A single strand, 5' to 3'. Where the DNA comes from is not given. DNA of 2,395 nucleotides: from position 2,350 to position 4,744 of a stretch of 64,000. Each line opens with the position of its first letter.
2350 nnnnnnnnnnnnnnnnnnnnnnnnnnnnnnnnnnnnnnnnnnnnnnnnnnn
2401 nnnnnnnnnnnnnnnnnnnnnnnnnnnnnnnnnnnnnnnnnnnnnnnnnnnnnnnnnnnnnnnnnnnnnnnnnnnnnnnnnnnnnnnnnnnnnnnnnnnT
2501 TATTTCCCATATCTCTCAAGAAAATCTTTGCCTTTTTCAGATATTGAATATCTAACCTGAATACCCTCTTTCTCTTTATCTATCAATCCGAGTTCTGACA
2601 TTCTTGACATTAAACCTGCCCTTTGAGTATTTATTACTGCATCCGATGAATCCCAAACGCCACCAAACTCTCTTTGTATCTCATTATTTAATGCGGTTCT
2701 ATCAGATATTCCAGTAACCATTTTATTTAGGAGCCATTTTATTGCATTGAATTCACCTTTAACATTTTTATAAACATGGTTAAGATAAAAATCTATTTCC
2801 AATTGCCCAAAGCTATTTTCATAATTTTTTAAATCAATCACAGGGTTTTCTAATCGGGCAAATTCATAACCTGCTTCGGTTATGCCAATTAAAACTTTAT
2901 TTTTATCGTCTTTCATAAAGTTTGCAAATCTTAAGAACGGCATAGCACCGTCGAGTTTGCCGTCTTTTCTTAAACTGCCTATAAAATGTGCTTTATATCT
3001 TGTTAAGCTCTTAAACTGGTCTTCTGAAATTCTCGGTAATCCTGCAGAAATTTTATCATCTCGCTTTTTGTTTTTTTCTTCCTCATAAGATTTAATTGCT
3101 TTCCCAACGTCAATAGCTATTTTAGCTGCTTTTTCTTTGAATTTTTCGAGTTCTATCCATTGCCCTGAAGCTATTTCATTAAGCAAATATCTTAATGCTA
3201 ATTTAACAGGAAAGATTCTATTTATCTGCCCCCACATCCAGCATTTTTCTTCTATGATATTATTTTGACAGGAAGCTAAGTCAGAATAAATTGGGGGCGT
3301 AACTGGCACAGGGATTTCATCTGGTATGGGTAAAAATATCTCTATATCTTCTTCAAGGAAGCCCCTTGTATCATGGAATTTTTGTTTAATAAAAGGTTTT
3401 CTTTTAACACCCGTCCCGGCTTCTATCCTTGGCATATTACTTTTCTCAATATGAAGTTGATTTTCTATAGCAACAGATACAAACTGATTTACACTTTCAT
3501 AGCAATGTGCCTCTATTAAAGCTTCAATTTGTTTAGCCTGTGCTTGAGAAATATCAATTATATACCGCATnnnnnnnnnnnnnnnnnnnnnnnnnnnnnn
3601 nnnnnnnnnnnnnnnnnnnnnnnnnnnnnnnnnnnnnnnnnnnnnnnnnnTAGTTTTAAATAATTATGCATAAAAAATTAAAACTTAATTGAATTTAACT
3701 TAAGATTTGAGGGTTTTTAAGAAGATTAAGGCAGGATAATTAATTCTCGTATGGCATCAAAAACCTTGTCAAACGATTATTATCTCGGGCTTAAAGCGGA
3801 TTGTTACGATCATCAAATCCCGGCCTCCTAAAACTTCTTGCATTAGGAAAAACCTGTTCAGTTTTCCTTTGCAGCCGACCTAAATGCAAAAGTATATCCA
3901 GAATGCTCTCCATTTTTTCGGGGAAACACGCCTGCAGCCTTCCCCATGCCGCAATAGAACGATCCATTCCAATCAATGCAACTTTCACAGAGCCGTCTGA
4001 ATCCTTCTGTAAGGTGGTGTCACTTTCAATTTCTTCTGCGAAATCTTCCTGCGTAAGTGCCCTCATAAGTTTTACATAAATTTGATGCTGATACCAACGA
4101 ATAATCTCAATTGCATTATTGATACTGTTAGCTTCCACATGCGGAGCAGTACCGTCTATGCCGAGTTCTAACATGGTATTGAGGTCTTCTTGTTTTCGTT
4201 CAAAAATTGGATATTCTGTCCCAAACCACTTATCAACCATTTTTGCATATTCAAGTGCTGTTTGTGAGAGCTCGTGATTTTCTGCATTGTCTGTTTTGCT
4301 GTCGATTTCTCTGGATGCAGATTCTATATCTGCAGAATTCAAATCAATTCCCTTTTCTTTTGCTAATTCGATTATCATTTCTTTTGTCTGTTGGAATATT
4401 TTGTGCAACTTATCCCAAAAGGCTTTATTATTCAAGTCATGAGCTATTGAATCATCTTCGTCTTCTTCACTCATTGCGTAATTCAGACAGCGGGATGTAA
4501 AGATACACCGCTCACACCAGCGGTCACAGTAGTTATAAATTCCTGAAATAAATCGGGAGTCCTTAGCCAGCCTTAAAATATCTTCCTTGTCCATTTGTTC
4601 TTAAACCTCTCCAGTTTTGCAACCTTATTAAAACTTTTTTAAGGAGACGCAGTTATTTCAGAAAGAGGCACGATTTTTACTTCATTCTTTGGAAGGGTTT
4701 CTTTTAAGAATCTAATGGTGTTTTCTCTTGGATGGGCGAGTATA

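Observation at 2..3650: AT-rich three-gene operon built around a MORC-like GHKL ATPase, a candidate uncharacterised conflict or defence module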

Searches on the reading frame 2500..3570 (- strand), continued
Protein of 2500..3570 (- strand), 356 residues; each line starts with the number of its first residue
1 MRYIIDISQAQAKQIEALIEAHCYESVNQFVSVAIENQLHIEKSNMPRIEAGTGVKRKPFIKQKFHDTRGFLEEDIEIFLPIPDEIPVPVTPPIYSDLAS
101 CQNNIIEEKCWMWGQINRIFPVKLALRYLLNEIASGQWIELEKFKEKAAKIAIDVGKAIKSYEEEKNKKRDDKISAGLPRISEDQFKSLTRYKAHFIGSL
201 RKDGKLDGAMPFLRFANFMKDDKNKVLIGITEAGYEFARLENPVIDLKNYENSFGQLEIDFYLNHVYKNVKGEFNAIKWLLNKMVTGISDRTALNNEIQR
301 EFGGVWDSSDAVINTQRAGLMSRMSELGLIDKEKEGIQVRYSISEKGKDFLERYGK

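Call 77: search_protein_families(library=padloc, proteins=[L141:31-861:+, L145:378-1475:+, L145:1485-3344:+, window:2500-3570:-], max_evalue=1)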
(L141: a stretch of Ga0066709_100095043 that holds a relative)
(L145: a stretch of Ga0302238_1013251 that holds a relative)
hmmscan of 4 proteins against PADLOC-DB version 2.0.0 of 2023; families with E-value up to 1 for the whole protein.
L141:31-861:+ (277 aa): 0 families

L145:378-1475:+ (366 aa): 0 families

L145:1485-3344:+ (620 aa): 1 family
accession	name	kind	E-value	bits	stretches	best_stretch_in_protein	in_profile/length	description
PDLC04582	PDC-M33A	-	9.5e-112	372.7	1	9-618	2-625/627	-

window:2500-3570:- (356 aa): 1 family
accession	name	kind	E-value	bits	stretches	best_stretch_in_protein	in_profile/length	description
PDLC03869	LmuC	-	0.0069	14.1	1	320-353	95-128/168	-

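Call 94: search_protein_families(library=pfam, proteins=[L099:3952-4641:+, L101:5454-7250:+, L101:7425-8303:+, L120:4291-5235:+, L120:5241-7037:+, L140:10565-11026:+, L140:10986-12221:+, L149:1955-3325:+, L164:3445-4134:+, L164:4113-4325:+], max_evalue=0.001)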
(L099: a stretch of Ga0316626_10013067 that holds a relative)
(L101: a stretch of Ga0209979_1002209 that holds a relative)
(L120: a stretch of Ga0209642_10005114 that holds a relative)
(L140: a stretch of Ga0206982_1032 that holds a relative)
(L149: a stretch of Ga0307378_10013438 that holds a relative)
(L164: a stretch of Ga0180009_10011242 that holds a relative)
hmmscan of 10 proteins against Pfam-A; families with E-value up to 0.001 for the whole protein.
L099:3952-4641:+ (230 aa): 0 families

L101:5454-7250:+ (599 aa): 1 family
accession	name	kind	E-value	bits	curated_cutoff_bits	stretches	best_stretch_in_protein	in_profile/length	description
PF03235.19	GmrSD_N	-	1.2e-32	114.1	33.2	1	13-258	1-198/199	GmrSD restriction endonuclease, N-terminal domain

L101:7425-8303:+ (293 aa): 2 families
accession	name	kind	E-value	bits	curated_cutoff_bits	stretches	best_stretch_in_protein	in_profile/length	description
PF13589.12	HATPase_c_3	-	1.7e-11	44.7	25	1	27-122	4-106/137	Histidine kinase-, DNA gyrase B-, and HSP90-like ATPase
PF02518.31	HATPase_c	-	9.1e-08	33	26.4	1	29-146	9-105/111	Histidine kinase-, DNA gyrase B-, and HSP90-like ATPase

L120:4291-5235:+ (315 aa): 1 family
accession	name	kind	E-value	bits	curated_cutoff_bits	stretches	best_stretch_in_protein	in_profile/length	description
PF00459.30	Inositol_P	-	8.5e-72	242.3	27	1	58-307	4-264/271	Inositol monophosphatase family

L120:5241-7037:+ (599 aa): 7 families
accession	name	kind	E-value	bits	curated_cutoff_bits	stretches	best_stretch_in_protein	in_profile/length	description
PF00009.33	GTP_EFTU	-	2.8e-56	190.5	26.5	1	6-184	3-188/188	Elongation factor Tu GTP binding domain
PF06421.17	LepA_C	-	1.1e-51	173.9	29.7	1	490-596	1-107/107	GTP-binding protein LepA C-terminus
PF00679.30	EFG_C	-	8.8e-21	74.2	27.9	1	401-487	2-87/89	Elongation factor G C-terminus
PF03144.31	GTP_EFTU_D2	-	1e-09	39.1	30.3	1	207-277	1-73/73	Elongation factor Tu domain 2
PF10662.15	PduV-EutP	-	2.9e-05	24.3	21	1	62-178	25-141/143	Ethanolamine utilisation - propanediol utilisation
PF00071.28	Ras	-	0.00017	21.6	21.6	1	55-182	31-160/162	Ras family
PF22042.2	EF-G_D2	-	0.0009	19.7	27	0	192-233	1-40/84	Elongation factor G domain 2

L140:10565-11026:+ (154 aa): 3 families
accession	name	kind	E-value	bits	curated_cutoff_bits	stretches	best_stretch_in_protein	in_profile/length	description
PF03852.21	Vsr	-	2.3e-29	101.5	27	1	12-84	1-73/74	DNA mismatch endonuclease Vsr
PF04480.18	DUF559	-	5.7e-07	29.8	20.6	1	105-145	68-108/109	Protein of unknown function (DUF559)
PF18741.7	MTES_1575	-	5.8e-05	23.5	38.2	0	99-142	50-93/96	REase_MTES_1575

L140:10986-12221:+ (412 aa): 1 family
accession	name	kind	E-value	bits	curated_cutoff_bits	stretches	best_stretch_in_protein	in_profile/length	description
PF00145.23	DNA_methylase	-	7.8e-99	331.6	22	1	94-403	1-323/324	C-5 cytosine-specific DNA methylase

L149:1955-3325:+ (457 aa): 1 family
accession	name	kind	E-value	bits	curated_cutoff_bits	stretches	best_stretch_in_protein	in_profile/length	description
PF01555.25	N6_N4_Mtase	-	4.3e-45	154.8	26.7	1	25-253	1-220/221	DNA methylase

L164:3445-4134:+ (230 aa): 0 families

L164:4113-4325:+ (71 aa): 0 families

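Call 107: search_dna_similar(query=window:2500-3570:-, collection=plasmids, mode=protein, max_evalue=1e-8, max_rows=15)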
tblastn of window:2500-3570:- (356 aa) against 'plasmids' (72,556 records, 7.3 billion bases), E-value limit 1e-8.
Records with a match: 4; places in all: 4; records where one place covers at least 80% of the query: 4.
Best place of each record, by identity: <60% 4.
By first word of the organism name: Halobaculum 2; Haloplanus 1; Halalkaliarchaeum 1.
By predicted mobility (MOB-suite, as given by PLSDB): non-mobilizable 4.
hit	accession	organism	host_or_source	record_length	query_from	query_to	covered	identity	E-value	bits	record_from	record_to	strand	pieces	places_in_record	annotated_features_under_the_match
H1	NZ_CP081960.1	Halobaculum magnesiiphilum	cell culture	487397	1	351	99%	31.6%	2e-36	147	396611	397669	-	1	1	ribbon-helix-helix domain-containing protein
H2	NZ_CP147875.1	Haloplanus sp. GX21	cell culture,marine solar saltern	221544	1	355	100%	30.6%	2e-27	148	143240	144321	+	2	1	hypothetical protein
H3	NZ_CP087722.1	Halalkaliarchaeum sp. AArc-CO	Kulunda Steppe hypersaline lake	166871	4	350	97%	30.5%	1e-37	150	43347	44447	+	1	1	hypothetical protein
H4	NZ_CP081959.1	Halobaculum magnesiiphilum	cell culture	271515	4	350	97%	30.0%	7e-32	134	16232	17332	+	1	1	hypothetical protein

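Call 108: get_annotated_region(hit=H1, flank=7000)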
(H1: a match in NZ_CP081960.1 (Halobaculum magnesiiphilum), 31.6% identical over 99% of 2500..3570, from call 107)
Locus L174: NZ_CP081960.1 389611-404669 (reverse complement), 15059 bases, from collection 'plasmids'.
description: Halobaculum magnesiiphilum strain NBRC 109044 plasmid unnamed2, complete sequence
organism: Halobaculum magnesiiphilum (NCBI taxid 1017351)
taxonomy: Archaea; Euryarchaeota; Halobacteria; Halobacteriales; Haloferacaceae; Halobaculum; Halobaculum magnesiiphilum
host: -; source: cell culture; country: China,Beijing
typing (MOB-suite, as given by PLSDB): non-mobilizable
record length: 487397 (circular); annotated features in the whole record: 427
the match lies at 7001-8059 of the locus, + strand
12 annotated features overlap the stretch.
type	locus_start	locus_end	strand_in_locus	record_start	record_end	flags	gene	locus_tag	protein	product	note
CDS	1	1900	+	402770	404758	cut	-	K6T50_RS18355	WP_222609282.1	hypothetical protein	-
CDS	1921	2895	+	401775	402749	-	-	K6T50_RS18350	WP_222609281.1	phospholipase D family protein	-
CDS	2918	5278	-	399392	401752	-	-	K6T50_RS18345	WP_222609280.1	hypothetical protein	-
CDS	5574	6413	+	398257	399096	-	-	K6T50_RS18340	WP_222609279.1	hypothetical protein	-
CDS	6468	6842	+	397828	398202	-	-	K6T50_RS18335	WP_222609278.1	hypothetical protein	-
CDS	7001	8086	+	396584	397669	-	-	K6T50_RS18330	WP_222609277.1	ribbon-helix-helix domain-containing protein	-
CDS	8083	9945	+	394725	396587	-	-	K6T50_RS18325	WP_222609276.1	hypothetical protein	-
CDS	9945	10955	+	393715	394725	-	-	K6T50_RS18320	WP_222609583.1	hypothetical protein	-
CDS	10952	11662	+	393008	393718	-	-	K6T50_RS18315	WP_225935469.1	DUF6339 family protein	-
CDS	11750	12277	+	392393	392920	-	-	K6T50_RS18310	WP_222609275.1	SprT-like domain-containing protein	-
CDS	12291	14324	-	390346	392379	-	-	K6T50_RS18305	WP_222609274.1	ATP-binding protein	-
CDS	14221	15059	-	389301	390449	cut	-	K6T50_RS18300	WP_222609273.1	DNA cytosine methyltransferase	GO:0006304 - DNA modification [Evidence IEA]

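Call 109: get_annotated_region(hit=H3, flank=7000)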
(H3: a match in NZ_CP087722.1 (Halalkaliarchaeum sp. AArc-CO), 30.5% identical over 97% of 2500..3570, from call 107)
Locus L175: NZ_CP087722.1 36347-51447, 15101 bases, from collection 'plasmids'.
description: Halalkaliarchaeum sp. AArc-CO plasmid pAArc-CO, complete sequence
organism: Halalkaliarchaeum sp. AArc-CO (NCBI taxid 2866381)
taxonomy: Archaea; Euryarchaeota; Halobacteria; Halobacteriales; Haloferacaceae; Halalkaliarchaeum; Halalkaliarchaeum sp. AArc-CO
host: -; source: Kulunda Steppe hypersaline lake; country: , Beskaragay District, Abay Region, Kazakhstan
typing (MOB-suite, as given by PLSDB): non-mobilizable
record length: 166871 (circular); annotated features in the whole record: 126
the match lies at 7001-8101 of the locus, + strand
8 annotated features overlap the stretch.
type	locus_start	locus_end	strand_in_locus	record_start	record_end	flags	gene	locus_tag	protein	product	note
CDS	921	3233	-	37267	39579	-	-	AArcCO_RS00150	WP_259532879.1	DUF4209 domain-containing protein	-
CDS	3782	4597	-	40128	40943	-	-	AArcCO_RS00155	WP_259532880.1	IS5 family transposase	-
CDS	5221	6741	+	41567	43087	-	-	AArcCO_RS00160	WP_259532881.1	hypothetical protein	-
CDS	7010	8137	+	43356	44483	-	-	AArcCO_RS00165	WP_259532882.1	hypothetical protein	-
CDS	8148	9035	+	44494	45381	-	-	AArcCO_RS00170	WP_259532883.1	hypothetical protein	-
CDS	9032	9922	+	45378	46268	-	-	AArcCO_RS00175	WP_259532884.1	hypothetical protein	-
CDS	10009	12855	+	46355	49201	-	-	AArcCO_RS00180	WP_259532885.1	DEAD/DEAH box helicase family protein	-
CDS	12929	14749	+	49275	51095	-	-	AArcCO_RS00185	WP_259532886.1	MBL fold metallo-hydrolase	-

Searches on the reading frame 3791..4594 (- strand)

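Call 7: search_protein_families(library=pfam, proteins=[window:3791-4594:-], max_evalue=0.1)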
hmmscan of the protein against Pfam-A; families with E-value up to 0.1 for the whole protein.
window:3791-4594:- (267 aa): 0 families

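Call 8: search_protein_families(library=padloc, proteins=[window:3791-4594:-], max_evalue=0.1)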
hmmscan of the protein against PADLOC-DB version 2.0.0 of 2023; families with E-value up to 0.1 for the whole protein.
window:3791-4594:- (267 aa): 0 families

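Call 9: search_protein_families(library=ncbifam, proteins=[window:3791-4594:-], max_evalue=0.1)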
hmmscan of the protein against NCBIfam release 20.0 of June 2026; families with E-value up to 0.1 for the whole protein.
window:3791-4594:- (267 aa): 2 families
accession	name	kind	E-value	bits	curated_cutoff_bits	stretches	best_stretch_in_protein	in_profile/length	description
TIGR03798.1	leader_Nif11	subfamily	0.00025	21.2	32.3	1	42-113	2-66/68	Nif11-like leader peptide family RiPP precursor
NF006765.0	PRK09287.1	equivalog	0.067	12.1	413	1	25-126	360-451/476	NADP-dependent phosphogluconate dehydrogenase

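Call 75: search_protein_families(library=phrogs, proteins=[window:3791-4594:-], max_evalue=0.01)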
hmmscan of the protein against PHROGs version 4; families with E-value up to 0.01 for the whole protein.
window:3791-4594:- (267 aa): 0 families
